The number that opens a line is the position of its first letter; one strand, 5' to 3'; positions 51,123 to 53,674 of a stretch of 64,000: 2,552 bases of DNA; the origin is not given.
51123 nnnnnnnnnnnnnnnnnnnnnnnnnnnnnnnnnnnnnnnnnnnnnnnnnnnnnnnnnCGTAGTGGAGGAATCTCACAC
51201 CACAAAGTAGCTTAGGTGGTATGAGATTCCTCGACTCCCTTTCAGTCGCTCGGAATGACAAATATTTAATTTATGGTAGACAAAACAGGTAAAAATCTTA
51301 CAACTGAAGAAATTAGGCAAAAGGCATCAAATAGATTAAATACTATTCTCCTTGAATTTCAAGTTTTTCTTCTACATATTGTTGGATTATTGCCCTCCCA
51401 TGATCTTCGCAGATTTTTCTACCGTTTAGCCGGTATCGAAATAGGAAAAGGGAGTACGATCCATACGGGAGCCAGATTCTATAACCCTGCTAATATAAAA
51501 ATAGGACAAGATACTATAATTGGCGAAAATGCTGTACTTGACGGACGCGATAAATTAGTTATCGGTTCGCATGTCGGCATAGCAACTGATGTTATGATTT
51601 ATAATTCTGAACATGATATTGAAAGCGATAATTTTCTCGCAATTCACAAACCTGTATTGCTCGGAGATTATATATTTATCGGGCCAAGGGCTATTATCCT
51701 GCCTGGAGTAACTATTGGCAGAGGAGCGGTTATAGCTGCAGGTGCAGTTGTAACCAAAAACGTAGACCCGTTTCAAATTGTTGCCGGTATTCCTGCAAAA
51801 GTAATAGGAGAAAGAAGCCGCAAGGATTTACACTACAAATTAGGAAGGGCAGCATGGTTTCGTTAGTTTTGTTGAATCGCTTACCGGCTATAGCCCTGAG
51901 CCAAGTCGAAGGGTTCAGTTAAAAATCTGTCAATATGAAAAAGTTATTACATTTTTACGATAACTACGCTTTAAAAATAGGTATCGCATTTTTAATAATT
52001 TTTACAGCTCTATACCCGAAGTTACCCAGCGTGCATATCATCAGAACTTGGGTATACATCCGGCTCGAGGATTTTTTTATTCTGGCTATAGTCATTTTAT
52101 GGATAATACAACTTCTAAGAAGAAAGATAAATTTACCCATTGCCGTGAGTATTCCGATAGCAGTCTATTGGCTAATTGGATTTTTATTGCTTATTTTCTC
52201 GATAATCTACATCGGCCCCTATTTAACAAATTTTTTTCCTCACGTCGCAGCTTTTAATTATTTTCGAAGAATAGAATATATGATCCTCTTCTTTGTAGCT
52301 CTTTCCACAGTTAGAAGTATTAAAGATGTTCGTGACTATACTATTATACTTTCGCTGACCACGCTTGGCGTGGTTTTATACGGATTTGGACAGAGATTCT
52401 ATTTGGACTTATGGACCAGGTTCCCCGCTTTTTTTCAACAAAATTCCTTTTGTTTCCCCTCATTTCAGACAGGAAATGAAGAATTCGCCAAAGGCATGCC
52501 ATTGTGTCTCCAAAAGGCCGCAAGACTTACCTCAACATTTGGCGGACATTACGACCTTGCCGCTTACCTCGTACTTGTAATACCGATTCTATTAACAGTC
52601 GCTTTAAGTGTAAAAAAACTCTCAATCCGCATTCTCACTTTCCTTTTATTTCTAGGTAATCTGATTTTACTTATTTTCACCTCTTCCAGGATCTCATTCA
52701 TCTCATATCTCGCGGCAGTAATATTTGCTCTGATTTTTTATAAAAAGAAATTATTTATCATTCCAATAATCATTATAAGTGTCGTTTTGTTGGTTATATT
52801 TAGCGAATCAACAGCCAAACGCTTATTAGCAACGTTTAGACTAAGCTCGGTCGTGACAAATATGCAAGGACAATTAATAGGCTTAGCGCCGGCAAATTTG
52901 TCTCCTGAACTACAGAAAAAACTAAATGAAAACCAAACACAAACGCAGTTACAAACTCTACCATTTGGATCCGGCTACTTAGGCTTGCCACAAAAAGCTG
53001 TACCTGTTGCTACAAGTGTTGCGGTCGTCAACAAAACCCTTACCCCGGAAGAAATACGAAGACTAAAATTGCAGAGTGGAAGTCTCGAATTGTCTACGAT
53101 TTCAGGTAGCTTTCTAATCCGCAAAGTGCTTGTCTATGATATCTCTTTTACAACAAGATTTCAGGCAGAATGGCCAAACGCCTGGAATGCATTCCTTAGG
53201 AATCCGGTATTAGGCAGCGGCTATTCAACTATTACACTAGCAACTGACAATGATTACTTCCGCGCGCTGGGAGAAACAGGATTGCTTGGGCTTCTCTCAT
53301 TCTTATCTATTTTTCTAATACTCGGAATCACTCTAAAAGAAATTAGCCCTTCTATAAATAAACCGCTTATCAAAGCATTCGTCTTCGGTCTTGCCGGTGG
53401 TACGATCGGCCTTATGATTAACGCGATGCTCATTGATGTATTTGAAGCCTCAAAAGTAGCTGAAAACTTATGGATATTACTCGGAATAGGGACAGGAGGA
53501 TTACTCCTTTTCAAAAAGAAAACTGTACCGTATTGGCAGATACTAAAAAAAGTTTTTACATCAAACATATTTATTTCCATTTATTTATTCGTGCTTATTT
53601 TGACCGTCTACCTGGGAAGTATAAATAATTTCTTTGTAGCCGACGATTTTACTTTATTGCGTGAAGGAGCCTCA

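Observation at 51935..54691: Unusual single-polypeptide fusion of a Wzy_C (ligase/O-OTase) domain with a GT-C-like domain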

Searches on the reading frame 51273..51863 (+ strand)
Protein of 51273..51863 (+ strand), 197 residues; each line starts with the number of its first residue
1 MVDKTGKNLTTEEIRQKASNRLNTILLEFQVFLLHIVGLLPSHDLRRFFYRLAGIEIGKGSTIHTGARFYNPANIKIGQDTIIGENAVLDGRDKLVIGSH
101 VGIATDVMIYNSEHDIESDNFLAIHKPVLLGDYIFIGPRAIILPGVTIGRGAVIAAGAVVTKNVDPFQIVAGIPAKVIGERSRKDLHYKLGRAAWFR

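Call 3: search_protein_families(library=pfam, proteins=[window:51273-51863:+], max_evalue=1)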
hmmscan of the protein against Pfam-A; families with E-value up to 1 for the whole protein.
window:51273-51863:+ (197 aa): 4 families
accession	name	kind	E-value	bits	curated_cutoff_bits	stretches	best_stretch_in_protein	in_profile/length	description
PF00132.30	Hexapep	-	2.1e-15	56.1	27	2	129-162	3-36/36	Bacterial transferase hexapeptide (six repeats)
PF14602.12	Hexapep_2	-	2.1e-09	37.4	27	1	128-162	2-34/34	Hexapeptide repeat of succinyl-transferase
PF25084.1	LbH_EIF2B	-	0.00016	22.1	54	1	73-164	20-103/105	EIF2B subunit epsilon LbH domain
PF24894.1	Hexapep_GlmU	-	0.026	15.1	23.3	0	139-165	51-76/104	GlmU-like, C-terminal hexapeptide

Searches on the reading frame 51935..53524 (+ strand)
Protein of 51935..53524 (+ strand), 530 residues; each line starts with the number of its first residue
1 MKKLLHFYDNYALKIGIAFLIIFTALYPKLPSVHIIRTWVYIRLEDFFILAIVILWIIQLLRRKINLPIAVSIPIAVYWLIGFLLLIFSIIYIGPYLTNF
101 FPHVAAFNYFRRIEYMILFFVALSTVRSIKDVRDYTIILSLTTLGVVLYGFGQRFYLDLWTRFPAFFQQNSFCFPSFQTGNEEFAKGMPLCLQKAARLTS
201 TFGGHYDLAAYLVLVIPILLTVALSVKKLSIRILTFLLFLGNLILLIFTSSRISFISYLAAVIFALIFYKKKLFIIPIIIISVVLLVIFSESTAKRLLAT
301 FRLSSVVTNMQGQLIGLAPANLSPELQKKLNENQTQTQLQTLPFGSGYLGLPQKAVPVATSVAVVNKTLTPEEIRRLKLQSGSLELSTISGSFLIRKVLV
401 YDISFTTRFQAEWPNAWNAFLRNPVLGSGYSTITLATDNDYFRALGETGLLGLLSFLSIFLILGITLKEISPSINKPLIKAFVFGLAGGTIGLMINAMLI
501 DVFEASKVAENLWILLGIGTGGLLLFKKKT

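Call 3: search_protein_families(library=pfam, proteins=[window:51935-53524:+], max_evalue=1)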
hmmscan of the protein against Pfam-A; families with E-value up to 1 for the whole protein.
window:51935-53524:+ (530 aa): 1 family
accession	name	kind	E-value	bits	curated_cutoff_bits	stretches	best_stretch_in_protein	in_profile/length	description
PF04932.20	Wzy_C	-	2.1e-07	31.3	31.7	2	402-457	78-149/149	O-Antigen ligase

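Call 58: search_solved_structures(query=window:51935-53524:+, max_evalue=10, show_alignments=3)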
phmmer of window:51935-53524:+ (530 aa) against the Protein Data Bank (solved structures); distinct sequences matched with E-value up to 10: 0.
